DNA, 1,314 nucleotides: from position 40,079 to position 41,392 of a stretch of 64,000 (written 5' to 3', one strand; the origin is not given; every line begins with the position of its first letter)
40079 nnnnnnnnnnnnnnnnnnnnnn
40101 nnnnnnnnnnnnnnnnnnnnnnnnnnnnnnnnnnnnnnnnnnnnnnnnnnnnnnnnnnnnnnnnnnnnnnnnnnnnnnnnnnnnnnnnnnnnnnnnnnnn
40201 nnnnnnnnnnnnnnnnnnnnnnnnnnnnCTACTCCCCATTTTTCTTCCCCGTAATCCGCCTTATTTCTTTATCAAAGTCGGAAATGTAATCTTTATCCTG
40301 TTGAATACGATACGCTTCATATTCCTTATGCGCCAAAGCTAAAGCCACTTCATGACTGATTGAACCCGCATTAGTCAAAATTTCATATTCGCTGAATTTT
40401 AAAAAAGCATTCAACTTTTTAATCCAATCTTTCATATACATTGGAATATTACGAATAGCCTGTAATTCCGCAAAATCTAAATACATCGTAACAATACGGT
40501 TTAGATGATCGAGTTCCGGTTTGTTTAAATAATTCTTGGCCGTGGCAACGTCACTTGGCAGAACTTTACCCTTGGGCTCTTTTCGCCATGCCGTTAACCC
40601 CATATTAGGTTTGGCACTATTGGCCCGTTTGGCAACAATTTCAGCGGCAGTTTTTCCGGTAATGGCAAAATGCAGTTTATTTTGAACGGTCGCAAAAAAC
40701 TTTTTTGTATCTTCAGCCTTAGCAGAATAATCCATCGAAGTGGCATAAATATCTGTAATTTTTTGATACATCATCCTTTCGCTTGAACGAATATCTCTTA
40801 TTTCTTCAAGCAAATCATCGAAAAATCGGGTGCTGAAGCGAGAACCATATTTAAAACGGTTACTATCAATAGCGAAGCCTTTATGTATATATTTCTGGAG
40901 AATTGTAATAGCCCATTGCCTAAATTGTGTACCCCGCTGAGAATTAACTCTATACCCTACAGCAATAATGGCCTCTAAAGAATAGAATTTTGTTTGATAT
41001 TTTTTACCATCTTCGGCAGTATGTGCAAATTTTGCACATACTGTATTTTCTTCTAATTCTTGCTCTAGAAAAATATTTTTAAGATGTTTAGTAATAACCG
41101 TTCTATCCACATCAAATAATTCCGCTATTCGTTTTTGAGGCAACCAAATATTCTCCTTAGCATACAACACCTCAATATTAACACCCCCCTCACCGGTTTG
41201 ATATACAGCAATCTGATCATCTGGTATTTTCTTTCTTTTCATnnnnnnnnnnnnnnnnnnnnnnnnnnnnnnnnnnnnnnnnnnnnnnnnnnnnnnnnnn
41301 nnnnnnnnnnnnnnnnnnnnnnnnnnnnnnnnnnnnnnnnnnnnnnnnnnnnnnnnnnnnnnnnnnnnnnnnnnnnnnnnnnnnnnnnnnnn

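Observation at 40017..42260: RhuM-containing mini-island flanked by tRNA-Ser(GGA) and a diverged direct repeat of the tRNA 5' half plus its upstream flank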

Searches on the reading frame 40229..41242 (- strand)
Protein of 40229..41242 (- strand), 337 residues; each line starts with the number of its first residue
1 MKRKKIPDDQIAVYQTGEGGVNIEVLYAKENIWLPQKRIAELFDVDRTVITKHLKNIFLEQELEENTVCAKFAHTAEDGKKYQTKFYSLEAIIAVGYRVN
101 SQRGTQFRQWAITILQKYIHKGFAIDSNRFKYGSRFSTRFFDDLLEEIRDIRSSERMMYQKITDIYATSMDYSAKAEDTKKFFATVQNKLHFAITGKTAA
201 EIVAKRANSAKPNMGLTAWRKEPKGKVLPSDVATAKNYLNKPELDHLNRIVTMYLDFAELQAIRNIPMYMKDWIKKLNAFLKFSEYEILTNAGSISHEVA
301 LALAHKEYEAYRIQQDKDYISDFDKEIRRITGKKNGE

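Call 7: search_protein_families(library=pfam, proteins=[window:40229-41242:-], max_evalue=0.01)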
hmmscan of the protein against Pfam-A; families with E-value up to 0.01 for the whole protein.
window:40229-41242:- (337 aa): 1 family
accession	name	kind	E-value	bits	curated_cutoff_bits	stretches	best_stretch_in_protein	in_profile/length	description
PF13310.11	Virulence_RhuM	-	1.6e-105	352.4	33.7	1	68-316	2-249/252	Virulence protein RhuM family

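Call 8: search_protein_families(library=padloc, proteins=[window:40229-41242:-], max_evalue=0.1)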
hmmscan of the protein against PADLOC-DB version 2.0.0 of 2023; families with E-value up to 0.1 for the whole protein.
window:40229-41242:- (337 aa): 39 families (the best 25 are shown)
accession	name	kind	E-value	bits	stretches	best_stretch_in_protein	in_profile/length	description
PDLC04851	PDC-S05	-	6e-142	470.7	1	6-333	7-337/342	-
PDLC04868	PDC-S05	-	1.7e-132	439.6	1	9-334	6-333/335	-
PDLC04853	PDC-S05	-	5e-132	438.1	1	8-333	5-328/336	-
PDLC04871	PDC-S05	-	8.6e-125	415.2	1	9-333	131-459/468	-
PDLC04852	PDC-S05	-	4e-123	408.7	1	5-330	7-332/346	-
PDLC04843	PDC-S05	-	7.6e-117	388.2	1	8-334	5-326/330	-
PDLC04864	PDC-S05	-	5.2e-101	335.6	1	64-333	2-269/277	-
PDLC04870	PDC-S05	-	9.8e-89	294.4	1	1-209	1-209/214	-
PDLC04876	PDC-S05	-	2.3e-62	207.8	1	2-169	2-171/174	-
PDLC04858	PDC-S05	-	2.1e-52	174.5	1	8-133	4-129/138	-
PDLC04965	PDC-S23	-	1.1e-47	161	1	8-170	4-171/327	-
PDLC04854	PDC-S05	-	1.8e-47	159.7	1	9-136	4-134/212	-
PDLC04874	PDC-S05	-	2.4e-47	158.6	1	9-132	6-127/165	-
PDLC04872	PDC-S05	-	3.4e-47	158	1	8-133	4-132/152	-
PDLC04964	PDC-S23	-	4.9e-46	155.4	1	8-137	3-136/331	-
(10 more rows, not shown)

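Call 10: find_encoding_contigs(protein=window:40229-41242:-, flank=10000, max_places=10)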
Protein window:40229-41242:- (337 aa): 1 contig read that carries it; 1 place shown.
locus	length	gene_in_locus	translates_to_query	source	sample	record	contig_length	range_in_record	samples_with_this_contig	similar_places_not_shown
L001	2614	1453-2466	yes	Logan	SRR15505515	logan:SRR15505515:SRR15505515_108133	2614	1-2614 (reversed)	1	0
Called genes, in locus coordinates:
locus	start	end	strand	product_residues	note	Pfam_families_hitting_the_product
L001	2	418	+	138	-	?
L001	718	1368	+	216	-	-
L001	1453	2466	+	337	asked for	PF13310:Virulence_RhuM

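Call 29: find_homologous_proteins(query=window:40229-41242:-, max_evalue=1e-50)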
Query window:40229-41242:- (337 aa): 7999 proteins with E <= 1e-50 among 8000 candidates; the best 120 are listed.
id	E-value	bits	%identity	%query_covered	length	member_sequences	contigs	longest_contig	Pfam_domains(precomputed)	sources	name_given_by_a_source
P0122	4.4e-221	751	100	100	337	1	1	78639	PF13310.12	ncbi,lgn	-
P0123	8.7e-192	654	85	100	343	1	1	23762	PF13310.12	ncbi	-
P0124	1.6e-191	653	86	98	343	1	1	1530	PF13310.12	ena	-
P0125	5.7e-191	652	85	99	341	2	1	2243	PF13310.12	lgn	-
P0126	8.8e-191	651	86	98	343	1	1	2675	PF13310.12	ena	-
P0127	1.1e-190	651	85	100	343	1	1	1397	PF13310.12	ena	-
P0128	1.7e-190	650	86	98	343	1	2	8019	PF13310.12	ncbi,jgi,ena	-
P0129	1.7e-190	650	86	98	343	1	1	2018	PF13310.12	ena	-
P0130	2.2e-187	640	85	99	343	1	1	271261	PF13310.12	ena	-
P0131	5.4e-187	639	85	99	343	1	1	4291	PF13310.12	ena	-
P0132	1.1e-186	638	83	100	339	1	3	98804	PF13310.12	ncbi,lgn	-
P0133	1.4e-186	637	85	98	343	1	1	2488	PF13310.12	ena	-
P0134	3.2e-186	636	84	99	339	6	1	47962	PF13310.12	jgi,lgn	jgi:hypothetical protein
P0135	9.8e-186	634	85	97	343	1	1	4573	PF13310.12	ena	-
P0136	9.9e-186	634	85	97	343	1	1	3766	PF13310.12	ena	-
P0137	1.3e-185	634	82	99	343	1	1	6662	PF13310.12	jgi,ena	-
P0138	2.4e-185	633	84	99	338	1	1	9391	PF13310.12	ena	-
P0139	2.9e-185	633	82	100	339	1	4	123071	PF13310.12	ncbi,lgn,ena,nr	ncbi:MAG: virulence RhuM family protein [Candidatus Methanoperedens sp.]|nr:virulence RhuM family pr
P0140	3.0e-185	633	84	99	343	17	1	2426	PF13310.12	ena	-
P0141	3.0e-185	633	83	98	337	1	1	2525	PF13310.12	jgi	jgi:hypothetical protein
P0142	3.2e-185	633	82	99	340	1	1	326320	PF13310.12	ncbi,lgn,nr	ncbi:MAG: virulence RhuM family protein [Spirochaetes bacterium]|nr:virulence RhuM family protein [S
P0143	3.7e-185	633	82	97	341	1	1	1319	PF13310.12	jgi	-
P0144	4.7e-185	632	82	99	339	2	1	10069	PF13310.12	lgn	-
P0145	5.2e-185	632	83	100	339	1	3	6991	PF13310.12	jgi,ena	-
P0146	6.0e-185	632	84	99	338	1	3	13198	PF13310.12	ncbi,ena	-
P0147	7.3e-185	632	83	100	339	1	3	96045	PF13310.12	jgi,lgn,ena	-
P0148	7.4e-185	632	83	100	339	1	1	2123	PF13310.12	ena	-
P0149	8.7e-185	631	84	97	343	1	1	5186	PF13310.12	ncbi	-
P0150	1.0e-184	631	81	99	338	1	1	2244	PF13310.12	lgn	-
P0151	1.7e-184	630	82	100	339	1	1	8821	PF13310.12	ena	-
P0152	1.9e-184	630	82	100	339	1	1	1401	PF13310.12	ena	-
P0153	2.0e-184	630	82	100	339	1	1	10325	PF13310.12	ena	-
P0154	2.7e-184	630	82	100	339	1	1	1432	PF13310.12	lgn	-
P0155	2.8e-184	630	82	100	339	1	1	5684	PF13310.12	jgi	-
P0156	3.3e-184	629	82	100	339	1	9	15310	PF13310.12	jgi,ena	-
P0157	3.5e-184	629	82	100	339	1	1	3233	PF13310.12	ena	-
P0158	4.8e-184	629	80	100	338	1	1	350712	PF13310.12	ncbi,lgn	-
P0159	5.1e-184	629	82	100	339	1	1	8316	PF13310.12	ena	-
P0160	5.3e-184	629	82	100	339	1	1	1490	PF13310.12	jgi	-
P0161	5.4e-184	629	82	99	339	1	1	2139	PF13310.12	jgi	jgi:hypothetical protein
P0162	6.2e-184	629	83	99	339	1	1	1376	PF13310.12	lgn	-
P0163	6.3e-184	629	82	100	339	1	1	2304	PF13310.12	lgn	-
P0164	7.6e-184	628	83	99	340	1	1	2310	PF13310.12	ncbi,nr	ncbi:MAG: virulence RhuM family protein [Thermodesulfobacteriota bacterium]|nr:virulence RhuM family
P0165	7.8e-184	628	80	99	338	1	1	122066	PF13310.12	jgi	jgi:hypothetical protein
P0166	7.9e-184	628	83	100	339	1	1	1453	PF13310.12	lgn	-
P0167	9.0e-184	628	82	100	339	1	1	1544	PF13310.12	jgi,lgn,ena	-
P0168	9.9e-184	628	82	100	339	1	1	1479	PF13310.12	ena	-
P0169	1.3e-183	628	83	99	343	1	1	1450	PF13310.12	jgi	-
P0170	3.6e-183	626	82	100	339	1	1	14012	PF13310.12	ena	-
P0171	3.7e-183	626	82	100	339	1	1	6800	PF13310.12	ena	-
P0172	4.5e-183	626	82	100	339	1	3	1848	PF13310.12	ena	-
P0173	5.6e-183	625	82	100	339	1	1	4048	PF13310.12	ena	-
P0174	6.5e-183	625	82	100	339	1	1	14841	PF13310.12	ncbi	-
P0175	7.1e-183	625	83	99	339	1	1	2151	PF13310.12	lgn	-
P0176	7.5e-183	625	82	100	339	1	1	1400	PF13310.12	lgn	-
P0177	8.7e-183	625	83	99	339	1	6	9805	PF13310.12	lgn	-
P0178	9.1e-183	625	81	99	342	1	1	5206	PF13310.12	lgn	-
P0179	1.0e-182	625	81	100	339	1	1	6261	PF13310.12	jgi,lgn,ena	jgi:hypothetical protein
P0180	1.0e-182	625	80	99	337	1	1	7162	PF13310.12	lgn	-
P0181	1.0e-182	625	82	100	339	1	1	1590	PF13310.12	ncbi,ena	-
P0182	1.6e-182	624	82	100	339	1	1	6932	PF13310.12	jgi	-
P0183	1.7e-182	624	82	100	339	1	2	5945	PF13310.12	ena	-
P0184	6.2e-182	622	82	100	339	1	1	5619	PF13310.12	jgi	jgi:hypothetical protein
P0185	6.5e-182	622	82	100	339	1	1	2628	PF13310.12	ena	-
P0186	7.8e-182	622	83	99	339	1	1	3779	PF13310.12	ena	-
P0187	1.2e-181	621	82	99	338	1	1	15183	PF13310.12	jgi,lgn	jgi:hypothetical protein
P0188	1.3e-181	621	80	99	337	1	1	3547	PF13310.12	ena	-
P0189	1.6e-181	621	83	99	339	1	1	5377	PF13310.12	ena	-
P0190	2.7e-181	620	82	99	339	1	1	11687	PF13310.12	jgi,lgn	-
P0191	5.0e-181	619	82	99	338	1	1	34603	PF13310.12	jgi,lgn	jgi:hypothetical protein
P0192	5.5e-181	619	80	99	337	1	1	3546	PF13310.12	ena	-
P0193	1.1e-180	618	81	100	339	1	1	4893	PF13310.12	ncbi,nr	ncbi:MAG: virulence RhuM family protein [Clostridiales bacterium]|nr:virulence RhuM family protein [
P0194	1.3e-180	618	82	99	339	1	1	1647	PF13310.12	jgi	jgi:hypothetical protein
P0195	1.5e-180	617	82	99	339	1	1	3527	PF13310.12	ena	-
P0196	1.9e-180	617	82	99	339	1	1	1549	PF13310.12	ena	-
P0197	2.0e-180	617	82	99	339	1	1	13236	PF13310.12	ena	-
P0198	2.9e-180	617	79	100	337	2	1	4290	PF13310.12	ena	-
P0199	3.2e-180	616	82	99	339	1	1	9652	PF13310.12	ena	-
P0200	3.4e-180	616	81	99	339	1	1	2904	PF13310.12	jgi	-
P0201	3.5e-180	616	83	97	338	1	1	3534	PF13310.12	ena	-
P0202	3.6e-180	616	81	99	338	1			PF13310.12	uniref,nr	uniref:Bro-N domain-containing protein n=1 Tax=Candidatus Methanogaster sp. ANME-2c ERB4 TaxID=27599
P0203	3.8e-180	616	81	99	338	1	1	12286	PF13310.12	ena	-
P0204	4.2e-180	616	82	99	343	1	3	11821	PF13310.12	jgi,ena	jgi:hypothetical protein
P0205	6.7e-180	615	82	99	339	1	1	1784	PF13310.12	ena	-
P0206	7.4e-180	615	81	99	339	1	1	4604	PF13310.12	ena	-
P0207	7.5e-180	615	81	99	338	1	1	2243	PF13310.12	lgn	-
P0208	7.6e-180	615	79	100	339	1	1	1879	PF13310.12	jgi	-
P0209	7.9e-180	615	82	99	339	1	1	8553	PF13310.12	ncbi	-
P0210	1.4e-179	614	83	99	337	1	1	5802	PF13310.12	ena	-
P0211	2.2e-179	614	81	99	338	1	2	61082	PF13310.12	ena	-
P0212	2.3e-179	614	80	99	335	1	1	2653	PF13310.12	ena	-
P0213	3.0e-179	613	81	99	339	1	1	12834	PF13310.12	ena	-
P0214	3.8e-179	613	82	99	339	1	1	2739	PF13310.12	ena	-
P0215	3.8e-179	613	81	99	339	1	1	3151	PF13310.12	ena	-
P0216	4.3e-179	613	80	99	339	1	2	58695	PF13310.12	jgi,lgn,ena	-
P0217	4.3e-179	613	80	100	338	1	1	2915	PF13310.12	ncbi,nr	ncbi:MAG: virulence RhuM family protein [Deltaproteobacteria bacterium]|nr:virulence RhuM family pro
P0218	4.7e-179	613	80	99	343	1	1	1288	PF13310.12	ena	-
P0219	5.4e-179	612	81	99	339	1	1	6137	PF13310.12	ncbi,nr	ncbi:MAG: virulence RhuM family protein [ANME-2 cluster archaeon]|nr:virulence RhuM family protein [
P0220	5.7e-179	612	82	99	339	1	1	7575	PF13310.12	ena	-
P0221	6.3e-179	612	81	99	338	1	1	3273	PF13310.12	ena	-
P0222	6.9e-179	612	81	99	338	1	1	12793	PF13310.12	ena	-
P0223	9.4e-179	612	81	99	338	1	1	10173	PF13310.12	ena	-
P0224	9.7e-179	612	82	99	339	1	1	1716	PF13310.12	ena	-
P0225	1.0e-178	611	81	99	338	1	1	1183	PF13310.12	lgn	-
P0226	1.1e-178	611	82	99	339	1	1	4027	PF13310.12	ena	-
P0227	1.2e-178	611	81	98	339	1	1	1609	PF13310.12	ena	-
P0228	1.2e-178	611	82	98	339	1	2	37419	PF13310.12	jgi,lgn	jgi:hypothetical protein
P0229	1.5e-178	611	81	99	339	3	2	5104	PF13310.12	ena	-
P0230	1.7e-178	611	81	97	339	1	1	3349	PF13310.12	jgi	-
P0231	1.7e-178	611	81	98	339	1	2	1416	PF13310.12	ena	-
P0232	2.1e-178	610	81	99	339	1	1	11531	PF13310.12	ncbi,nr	ncbi:MAG: virulence RhuM family protein [Euryarchaeota archaeon]|nr:virulence RhuM family protein [E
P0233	2.5e-178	610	82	97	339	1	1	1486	PF13310.12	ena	-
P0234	2.7e-178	610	79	99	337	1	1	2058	PF13310.12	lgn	-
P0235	3.0e-178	610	80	99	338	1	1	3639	PF13310.12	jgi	jgi:hypothetical protein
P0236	3.9e-178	610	81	98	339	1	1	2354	PF13310.12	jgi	jgi:hypothetical protein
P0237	4.1e-178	609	81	98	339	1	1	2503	PF13310.12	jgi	jgi:hypothetical protein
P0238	4.6e-178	609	81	98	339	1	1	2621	PF13310.12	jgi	jgi:hypothetical protein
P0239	5.2e-178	609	80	99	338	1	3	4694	PF13310.12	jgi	jgi:hypothetical protein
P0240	5.4e-178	609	81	99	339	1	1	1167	PF13310.12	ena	-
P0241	7.6e-178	609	82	97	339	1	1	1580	PF13310.12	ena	-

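Call 30: find_encoding_contigs(protein=P0123, flank=6000, max_places=3)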
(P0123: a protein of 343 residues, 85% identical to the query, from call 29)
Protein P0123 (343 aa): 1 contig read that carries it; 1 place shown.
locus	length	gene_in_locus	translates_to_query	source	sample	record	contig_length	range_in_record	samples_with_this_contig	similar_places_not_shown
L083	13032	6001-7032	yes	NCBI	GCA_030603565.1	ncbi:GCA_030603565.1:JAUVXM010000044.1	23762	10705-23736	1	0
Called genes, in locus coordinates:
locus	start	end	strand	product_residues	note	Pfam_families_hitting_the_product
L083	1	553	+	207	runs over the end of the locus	PF01262:AlaDh_PNT_C (weak), PF02254:TrkA_N (weak), PF03435:Sacchrp_dh_NADP, PF16653:Sacchrp_dh_C (weak)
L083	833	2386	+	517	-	PF12161:HsdM_N, PF02384:N6_Mtase, PF05175:MTS (weak), PF07669:Eco57I (faint)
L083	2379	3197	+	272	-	PF04383:KilA-N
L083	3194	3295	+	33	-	-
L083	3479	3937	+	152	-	-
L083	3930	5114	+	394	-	PF01420:Methylase_S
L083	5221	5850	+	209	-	-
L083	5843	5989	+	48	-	-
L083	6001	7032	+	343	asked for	PF13310:Virulence_RhuM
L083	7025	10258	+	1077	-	PF04313:HSDR_N, PF04851:ResIII, PF18766:SWI2_SNF2, PF22679:T1R_D3-like, PF11867:T1RH-like_C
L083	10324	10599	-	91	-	-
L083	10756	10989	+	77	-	PF01402:RHH_1 (weak)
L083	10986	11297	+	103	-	PF02452:PemK_toxin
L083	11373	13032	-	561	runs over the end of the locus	?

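Call 31: find_encoding_contigs(protein=P0132, flank=6000, max_places=3)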
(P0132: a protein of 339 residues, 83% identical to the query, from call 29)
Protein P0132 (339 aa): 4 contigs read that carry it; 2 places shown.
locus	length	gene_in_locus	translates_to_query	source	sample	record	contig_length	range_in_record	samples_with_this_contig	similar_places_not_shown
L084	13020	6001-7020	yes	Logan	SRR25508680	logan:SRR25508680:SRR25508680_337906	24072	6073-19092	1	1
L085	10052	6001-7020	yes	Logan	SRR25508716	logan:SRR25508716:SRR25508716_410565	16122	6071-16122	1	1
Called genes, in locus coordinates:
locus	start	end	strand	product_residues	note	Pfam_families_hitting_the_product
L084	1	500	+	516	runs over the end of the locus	PF12161:HsdM_N, PF02384:N6_Mtase, PF05175:MTS (faint)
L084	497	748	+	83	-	PF17761:DUF1016_N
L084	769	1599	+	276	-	PF17761:DUF1016_N, PF06250:YhcG_C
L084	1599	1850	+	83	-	-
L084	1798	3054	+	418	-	PF01420:Methylase_S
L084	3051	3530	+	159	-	PF00782:DSPc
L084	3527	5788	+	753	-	PF02463:SMC_N (faint), PF13166:AAA_13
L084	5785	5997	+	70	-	-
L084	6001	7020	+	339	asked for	PF13310:Virulence_RhuM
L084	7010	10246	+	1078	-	PF04313:HSDR_N, PF04851:ResIII, PF18766:SWI2_SNF2, PF22679:T1R_D3-like, PF11867:T1RH-like_C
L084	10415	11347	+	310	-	PF00005:ABC_tran, PF13304:AAA_21 (weak), PF13732:DrrA1-3_C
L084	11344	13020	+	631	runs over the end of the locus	PF12679:ABC2_membrane_2, PF12698:ABC2_membrane_3, PF01061:ABC2_membrane, PF12730:ABC2_membrane_4 (weak)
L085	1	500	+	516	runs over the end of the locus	PF12161:HsdM_N, PF02384:N6_Mtase, PF05175:MTS (faint)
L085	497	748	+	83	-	PF17761:DUF1016_N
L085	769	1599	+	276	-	PF17761:DUF1016_N, PF06250:YhcG_C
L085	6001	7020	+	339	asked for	PF13310:Virulence_RhuM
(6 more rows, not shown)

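Call 32: find_encoding_contigs(protein=P0130, flank=6000, max_places=3)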
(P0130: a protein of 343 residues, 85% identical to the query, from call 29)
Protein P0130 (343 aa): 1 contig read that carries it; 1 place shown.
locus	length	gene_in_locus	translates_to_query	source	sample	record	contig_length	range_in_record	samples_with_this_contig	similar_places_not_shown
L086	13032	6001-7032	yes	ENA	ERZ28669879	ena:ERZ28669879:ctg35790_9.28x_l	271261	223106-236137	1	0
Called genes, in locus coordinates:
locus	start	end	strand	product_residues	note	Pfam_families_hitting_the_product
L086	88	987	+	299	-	PF10543:ORF6N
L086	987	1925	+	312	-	PF01420:Methylase_S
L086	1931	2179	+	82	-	-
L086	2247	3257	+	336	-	PF17862:AAA_lid_3 (faint), PF00004:AAA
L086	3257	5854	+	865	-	PF27160:Y4kK_N, PF27210:Y4kK_2nd, PF00082:Peptidase_S8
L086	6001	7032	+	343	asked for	PF13310:Virulence_RhuM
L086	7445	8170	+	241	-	PF01966:HD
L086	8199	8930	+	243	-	PF00037:Fer4 (faint), PF12837:Fer4_6 (weak), PF13237:Fer4_10 (weak), PF14697:Fer4_21 (faint), PF12838:Fer4_7 (weak), PF13187:Fer4_9 (faint), PF27217:AF_0155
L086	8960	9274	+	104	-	PF07883:Cupin_2 (weak)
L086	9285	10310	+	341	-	-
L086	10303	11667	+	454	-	PF01979:Amidohydro_1, PF07969:Amidohydro_3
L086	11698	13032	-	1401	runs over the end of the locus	PF01436:NHL, PF24684:Vgb_lyase, PF01436:NHL, PF08450:SGL (weak), PF17170:DUF5128 (weak), PF01436:NHL, PF24684:Vgb_lyase (weak), PF01650:Peptidase_C13, +6 more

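Call 58: search_solved_structures(query=window:40229-41242:-, max_evalue=0.01)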
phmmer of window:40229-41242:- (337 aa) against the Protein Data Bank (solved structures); distinct sequences matched with E-value up to 0.01: 0.
